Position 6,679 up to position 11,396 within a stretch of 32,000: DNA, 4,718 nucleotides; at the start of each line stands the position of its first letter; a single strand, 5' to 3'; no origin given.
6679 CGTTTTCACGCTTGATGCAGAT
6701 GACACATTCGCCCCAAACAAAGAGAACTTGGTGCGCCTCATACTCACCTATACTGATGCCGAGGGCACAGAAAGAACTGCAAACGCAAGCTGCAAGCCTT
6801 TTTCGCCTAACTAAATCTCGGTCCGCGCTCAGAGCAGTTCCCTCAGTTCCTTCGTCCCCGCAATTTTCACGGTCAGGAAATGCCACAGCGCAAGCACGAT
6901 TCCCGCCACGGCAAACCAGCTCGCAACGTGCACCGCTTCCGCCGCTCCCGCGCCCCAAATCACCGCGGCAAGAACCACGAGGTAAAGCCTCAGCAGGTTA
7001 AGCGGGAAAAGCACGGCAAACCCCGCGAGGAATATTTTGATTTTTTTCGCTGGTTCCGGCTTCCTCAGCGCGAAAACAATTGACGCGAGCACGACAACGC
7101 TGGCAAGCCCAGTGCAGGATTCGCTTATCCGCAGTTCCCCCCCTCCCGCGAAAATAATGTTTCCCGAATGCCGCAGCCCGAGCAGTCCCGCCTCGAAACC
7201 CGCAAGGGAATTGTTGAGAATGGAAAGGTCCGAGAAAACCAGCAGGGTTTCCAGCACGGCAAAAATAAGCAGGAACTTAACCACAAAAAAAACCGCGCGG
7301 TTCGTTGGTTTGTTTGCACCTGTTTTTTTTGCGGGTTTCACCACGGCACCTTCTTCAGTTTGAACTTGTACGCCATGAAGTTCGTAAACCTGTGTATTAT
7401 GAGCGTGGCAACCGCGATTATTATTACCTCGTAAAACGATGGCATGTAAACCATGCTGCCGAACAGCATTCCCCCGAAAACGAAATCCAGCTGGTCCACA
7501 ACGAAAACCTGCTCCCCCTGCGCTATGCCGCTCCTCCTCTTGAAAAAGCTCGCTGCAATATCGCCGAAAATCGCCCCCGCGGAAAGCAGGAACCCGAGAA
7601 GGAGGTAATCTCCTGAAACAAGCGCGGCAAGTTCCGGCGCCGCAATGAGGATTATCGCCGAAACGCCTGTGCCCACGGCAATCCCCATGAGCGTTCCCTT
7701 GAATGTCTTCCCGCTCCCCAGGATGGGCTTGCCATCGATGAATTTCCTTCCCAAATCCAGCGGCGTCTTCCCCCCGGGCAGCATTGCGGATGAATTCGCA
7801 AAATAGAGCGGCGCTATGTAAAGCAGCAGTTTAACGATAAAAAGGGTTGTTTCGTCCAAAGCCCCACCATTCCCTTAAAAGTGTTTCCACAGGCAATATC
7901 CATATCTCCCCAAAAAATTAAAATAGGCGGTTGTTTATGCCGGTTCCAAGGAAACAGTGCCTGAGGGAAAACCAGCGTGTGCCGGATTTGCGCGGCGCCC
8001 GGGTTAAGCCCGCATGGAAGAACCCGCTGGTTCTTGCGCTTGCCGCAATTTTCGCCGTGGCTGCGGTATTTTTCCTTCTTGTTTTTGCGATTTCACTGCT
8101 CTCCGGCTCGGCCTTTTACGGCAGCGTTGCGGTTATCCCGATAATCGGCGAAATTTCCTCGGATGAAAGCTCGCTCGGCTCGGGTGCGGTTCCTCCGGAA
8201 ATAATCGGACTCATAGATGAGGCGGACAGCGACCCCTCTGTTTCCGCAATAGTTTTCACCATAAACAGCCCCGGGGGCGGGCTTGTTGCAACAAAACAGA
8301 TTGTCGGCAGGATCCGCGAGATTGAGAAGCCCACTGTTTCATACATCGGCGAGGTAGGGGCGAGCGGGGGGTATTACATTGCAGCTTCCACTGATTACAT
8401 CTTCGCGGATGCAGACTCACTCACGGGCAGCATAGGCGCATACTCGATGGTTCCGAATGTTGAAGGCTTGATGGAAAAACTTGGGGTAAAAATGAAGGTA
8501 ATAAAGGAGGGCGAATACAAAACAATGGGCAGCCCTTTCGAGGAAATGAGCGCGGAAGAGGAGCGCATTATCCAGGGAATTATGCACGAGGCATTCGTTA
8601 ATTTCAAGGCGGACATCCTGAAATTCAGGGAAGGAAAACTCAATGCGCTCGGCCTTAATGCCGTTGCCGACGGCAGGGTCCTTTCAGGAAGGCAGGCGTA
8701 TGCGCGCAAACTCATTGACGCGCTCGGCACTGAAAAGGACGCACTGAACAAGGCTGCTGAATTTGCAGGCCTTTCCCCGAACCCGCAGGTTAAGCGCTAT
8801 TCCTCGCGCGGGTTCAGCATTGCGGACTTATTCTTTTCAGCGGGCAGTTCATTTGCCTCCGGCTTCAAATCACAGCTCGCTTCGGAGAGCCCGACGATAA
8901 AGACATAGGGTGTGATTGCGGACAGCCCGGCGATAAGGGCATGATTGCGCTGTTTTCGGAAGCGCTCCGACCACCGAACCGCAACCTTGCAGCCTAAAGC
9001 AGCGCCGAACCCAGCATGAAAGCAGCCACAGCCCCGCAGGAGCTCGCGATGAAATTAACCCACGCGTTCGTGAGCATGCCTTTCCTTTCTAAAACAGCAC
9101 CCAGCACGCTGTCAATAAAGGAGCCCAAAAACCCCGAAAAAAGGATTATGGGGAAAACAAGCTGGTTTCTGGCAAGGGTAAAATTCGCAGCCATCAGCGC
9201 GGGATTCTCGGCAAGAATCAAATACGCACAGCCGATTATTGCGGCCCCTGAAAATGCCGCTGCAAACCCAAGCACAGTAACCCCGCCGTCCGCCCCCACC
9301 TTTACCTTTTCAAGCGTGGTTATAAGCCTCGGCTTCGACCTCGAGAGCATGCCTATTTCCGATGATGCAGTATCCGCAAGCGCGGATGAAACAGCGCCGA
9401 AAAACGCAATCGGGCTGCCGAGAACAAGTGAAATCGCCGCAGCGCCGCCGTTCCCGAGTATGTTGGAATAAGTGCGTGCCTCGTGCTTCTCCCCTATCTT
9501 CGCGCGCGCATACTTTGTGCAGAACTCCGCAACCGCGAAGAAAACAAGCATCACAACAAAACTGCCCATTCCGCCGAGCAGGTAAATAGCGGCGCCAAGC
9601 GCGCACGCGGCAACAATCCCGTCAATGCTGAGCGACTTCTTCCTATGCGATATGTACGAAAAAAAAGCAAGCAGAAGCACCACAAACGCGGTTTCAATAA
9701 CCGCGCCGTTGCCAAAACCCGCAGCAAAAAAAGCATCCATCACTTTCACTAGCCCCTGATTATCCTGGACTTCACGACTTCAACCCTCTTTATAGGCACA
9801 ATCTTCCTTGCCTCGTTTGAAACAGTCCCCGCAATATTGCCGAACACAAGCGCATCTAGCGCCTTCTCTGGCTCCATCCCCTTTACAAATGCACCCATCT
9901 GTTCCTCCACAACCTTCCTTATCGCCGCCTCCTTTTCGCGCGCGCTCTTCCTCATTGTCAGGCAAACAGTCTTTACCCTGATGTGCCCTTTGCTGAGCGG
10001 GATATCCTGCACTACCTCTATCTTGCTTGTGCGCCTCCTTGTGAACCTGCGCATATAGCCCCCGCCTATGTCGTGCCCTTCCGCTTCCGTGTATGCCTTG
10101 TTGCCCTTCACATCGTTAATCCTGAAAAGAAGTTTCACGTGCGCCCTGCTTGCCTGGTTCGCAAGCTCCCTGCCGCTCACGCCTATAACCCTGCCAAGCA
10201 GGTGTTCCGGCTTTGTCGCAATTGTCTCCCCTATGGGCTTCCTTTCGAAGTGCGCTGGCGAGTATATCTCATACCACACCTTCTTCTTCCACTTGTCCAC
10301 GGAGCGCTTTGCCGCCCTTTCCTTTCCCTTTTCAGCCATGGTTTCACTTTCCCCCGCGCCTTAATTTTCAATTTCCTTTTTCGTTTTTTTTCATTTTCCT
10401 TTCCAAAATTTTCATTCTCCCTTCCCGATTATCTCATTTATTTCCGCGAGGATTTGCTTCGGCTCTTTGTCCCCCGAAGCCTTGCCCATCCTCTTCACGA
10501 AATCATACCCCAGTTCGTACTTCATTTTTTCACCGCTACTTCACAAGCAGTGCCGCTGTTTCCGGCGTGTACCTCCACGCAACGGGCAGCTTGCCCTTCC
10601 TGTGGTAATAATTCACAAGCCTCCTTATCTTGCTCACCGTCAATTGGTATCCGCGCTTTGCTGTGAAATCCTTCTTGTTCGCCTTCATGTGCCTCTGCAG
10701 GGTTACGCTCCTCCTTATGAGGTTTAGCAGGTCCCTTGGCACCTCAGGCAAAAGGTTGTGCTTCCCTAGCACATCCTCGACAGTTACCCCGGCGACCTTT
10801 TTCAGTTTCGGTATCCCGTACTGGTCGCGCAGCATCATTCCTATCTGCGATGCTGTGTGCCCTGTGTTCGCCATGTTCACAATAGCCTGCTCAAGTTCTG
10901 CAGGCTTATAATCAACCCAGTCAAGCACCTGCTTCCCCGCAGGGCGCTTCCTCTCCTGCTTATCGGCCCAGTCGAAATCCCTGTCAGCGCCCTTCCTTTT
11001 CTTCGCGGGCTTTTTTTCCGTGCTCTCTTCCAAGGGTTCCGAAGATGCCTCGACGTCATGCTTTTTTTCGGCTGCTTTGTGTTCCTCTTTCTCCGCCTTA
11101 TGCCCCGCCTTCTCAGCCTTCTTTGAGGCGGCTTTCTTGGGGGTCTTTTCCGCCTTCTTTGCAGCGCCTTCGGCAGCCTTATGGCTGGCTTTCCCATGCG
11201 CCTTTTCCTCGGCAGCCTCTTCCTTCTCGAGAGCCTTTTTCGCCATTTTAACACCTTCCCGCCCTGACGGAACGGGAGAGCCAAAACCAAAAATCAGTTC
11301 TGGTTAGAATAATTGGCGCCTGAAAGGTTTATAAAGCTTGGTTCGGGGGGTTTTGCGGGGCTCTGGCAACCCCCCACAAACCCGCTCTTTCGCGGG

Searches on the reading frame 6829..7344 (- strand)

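Call 54: search_protein_families(library=pfam, proteins=[window:6829-7344:-], max_evalue=0.01)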
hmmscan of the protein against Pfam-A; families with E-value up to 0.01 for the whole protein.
window:6829-7344:- (171 aa): 1 family
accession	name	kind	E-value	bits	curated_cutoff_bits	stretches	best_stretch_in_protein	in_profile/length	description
PF09721.15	Exosortase_EpsH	-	3.3e-08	33.7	25.7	1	18-154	102-248/254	Transmembrane exosortase (Exosortase_EpsH)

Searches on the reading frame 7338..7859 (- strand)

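Call 54: search_protein_families(library=pfam, proteins=[window:7338-7859:-], max_evalue=0.01)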
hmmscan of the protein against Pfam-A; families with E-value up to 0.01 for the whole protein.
window:7338-7859:- (173 aa): 2 families
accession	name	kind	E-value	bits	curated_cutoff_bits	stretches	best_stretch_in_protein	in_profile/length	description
PF01864.22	CarS-like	-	1e-42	146.6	22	1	8-173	5-175/175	CDP-archaeol synthase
PF01148.25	CTP_transf_1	-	1e-06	29.3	24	1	50-112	169-230/264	Cytidylyltransferase family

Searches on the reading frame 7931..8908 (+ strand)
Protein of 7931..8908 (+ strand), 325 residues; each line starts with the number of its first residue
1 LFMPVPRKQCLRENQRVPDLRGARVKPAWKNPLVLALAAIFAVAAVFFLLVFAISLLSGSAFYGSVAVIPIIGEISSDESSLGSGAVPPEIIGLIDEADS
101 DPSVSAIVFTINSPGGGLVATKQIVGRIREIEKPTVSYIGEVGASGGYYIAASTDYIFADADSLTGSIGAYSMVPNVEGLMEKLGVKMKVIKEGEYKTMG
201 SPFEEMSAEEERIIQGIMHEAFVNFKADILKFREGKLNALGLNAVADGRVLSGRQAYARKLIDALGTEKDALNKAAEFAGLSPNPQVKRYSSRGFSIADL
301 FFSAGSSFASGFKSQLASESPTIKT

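Call 20: search_protein_families(library=pfam, proteins=[window:7931-8908:+], max_evalue=0.001)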
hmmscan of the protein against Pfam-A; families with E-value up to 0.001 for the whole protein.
window:7931-8908:+ (325 aa): 2 families
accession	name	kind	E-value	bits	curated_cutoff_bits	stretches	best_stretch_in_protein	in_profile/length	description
PF01343.23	Peptidase_S49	-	4.6e-37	127.8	24.9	1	129-281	3-153/154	Peptidase family S49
PF25145.1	NfeD1b_N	-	3.2e-09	37.1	40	1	97-167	25-94/189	NfeD1b, N-terminal domain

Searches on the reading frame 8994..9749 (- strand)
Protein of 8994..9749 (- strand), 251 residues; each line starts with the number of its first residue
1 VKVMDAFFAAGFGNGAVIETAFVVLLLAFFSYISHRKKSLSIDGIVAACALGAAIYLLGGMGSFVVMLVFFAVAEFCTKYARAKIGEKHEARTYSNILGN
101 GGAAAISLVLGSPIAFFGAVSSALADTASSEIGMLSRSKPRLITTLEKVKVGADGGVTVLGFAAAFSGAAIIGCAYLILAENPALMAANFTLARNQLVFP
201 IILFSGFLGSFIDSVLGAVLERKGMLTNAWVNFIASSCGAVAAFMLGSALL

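Call 20: search_protein_families(library=pfam, proteins=[window:8994-9749:-], max_evalue=0.001)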
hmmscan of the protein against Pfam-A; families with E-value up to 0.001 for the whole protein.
window:8994-9749:- (251 aa): 1 family
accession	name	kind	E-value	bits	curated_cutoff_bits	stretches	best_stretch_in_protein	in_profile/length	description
PF01940.21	DUF92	-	1.1e-47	163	27.5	1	26-239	2-250/251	Integral membrane protein DUF92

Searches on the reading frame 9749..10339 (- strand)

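Call 20: search_protein_families(library=pfam, proteins=[window:9749-10339:-], max_evalue=0.001)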
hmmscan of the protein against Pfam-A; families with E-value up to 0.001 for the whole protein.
window:9749-10339:- (196 aa): 1 family
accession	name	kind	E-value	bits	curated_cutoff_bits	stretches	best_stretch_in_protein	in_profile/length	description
PF01015.23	Ribosomal_S3Ae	-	3.7e-49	167.3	29.3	1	10-194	3-188/191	Ribosomal S3Ae family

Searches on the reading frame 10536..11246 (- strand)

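Call 20: search_protein_families(library=pfam, proteins=[window:10536-11246:-], max_evalue=0.001)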
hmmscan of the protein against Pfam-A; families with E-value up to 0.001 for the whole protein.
window:10536-11246:- (236 aa): 2 families
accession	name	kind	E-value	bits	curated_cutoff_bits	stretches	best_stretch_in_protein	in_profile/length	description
PF08069.17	Ribosomal_S13_N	-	2.1e-14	53.8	25.4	1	100-145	15-60/60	Ribosomal S13/S15 N-terminal domain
PF00312.27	Ribosomal_S15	-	3.1e-14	53.3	31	1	168-233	17-80/81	Ribosomal protein S15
